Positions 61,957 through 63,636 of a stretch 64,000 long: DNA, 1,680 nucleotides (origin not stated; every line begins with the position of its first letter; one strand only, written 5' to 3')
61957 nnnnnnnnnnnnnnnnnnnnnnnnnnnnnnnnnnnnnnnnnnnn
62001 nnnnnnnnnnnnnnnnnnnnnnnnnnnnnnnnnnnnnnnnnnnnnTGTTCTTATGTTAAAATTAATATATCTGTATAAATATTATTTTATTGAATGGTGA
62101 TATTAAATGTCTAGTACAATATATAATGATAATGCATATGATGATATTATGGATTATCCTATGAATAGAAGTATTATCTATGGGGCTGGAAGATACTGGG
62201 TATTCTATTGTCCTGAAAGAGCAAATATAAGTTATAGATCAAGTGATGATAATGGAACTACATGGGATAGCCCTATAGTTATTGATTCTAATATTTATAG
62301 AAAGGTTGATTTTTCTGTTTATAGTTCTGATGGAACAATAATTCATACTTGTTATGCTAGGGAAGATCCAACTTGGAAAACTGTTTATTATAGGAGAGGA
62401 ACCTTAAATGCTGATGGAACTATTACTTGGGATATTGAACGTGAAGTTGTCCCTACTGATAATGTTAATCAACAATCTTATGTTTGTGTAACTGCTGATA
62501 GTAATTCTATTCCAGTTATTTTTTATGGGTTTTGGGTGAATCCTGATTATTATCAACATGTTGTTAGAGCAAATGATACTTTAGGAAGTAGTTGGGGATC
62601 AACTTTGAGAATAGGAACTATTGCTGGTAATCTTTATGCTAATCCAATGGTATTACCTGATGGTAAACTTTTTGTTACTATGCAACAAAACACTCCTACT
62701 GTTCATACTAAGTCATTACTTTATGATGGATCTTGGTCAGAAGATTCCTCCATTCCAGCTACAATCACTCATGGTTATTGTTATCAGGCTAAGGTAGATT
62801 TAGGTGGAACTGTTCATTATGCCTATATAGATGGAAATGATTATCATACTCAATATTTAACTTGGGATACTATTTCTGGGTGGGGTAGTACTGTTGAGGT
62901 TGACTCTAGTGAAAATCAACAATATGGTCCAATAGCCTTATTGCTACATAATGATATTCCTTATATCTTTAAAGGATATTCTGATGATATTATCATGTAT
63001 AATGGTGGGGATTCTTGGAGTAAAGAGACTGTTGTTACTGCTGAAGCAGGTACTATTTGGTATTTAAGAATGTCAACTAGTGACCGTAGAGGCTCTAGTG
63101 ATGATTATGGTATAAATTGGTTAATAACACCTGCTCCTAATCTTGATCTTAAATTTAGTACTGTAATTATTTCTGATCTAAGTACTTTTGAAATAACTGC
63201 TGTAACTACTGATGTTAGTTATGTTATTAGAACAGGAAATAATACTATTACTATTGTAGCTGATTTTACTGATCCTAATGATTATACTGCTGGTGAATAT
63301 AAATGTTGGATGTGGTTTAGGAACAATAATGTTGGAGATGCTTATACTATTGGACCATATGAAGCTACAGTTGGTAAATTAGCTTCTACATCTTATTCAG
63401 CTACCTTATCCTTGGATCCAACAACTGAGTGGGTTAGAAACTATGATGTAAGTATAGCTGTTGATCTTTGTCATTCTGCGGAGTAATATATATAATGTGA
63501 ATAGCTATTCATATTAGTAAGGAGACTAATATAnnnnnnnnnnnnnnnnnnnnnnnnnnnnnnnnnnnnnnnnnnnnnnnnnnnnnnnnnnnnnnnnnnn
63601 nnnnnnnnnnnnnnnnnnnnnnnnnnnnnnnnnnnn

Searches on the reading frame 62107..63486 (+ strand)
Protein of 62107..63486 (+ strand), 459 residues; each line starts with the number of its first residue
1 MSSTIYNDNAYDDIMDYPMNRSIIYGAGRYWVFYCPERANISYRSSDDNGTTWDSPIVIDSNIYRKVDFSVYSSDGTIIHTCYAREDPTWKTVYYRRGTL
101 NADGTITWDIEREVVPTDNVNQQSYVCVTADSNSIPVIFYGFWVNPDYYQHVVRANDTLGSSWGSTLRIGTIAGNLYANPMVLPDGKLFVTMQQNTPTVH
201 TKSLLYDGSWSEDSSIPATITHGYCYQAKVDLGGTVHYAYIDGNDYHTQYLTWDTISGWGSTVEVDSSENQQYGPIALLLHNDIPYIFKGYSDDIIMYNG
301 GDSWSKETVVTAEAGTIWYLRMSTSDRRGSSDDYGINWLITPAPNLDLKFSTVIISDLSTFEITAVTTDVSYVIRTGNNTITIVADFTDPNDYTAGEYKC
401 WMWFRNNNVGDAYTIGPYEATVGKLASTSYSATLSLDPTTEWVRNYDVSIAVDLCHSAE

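Call 7: search_protein_families(library=pfam, proteins=[window:62107-63486:+], max_evalue=0.001)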
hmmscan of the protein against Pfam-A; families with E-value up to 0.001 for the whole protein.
window:62107-63486:+ (459 aa): 0 families

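Call 70: search_protein_families(library=phrogs, proteins=[window:62107-63486:+], max_evalue=0.001)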
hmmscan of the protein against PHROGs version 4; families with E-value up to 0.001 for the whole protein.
window:62107-63486:+ (459 aa): 0 families

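Call 91: find_encoding_contigs(protein=window:62107-63486:+, flank=10000, max_places=2)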
Protein window:62107-63486:+ (459 aa): 2 contigs read that carry it; 1 place shown.
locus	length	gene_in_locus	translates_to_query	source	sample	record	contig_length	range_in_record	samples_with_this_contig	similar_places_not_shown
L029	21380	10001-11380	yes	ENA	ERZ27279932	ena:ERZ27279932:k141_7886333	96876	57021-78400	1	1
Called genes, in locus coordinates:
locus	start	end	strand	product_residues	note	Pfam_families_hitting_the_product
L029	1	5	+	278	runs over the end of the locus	PF01040:UbiA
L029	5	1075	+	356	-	PF00535:Glycos_transf_2, PF13641:Glyco_tranf_2_3, PF00782:DSPc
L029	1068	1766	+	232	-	-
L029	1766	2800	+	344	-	PF01073:3Beta_HSD, PF01370:Epimerase, PF13460:NAD_binding_10 (weak), PF07993:NAD_binding_4 (weak), PF16363:GDP_Man_Dehyd, PF04321:RmlD_sub_bind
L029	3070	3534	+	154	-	PF05050:Methyltransf_21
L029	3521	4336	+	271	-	PF04015:DUF362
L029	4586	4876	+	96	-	-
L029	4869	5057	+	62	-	-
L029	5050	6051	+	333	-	PF01073:3Beta_HSD, PF01370:Epimerase, PF04321:RmlD_sub_bind (weak), PF16363:GDP_Man_Dehyd, PF07993:NAD_binding_4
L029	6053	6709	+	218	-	PF00483:NTP_transferase, PF12804:NTP_transf_3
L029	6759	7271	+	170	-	PF14528:LAGLIDADG_3 (weak), PF00961:LAGLIDADG_1 (weak)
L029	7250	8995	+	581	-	PF13597:NRDD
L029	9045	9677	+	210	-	-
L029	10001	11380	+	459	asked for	-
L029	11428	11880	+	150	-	PF03692:CxxCxxCC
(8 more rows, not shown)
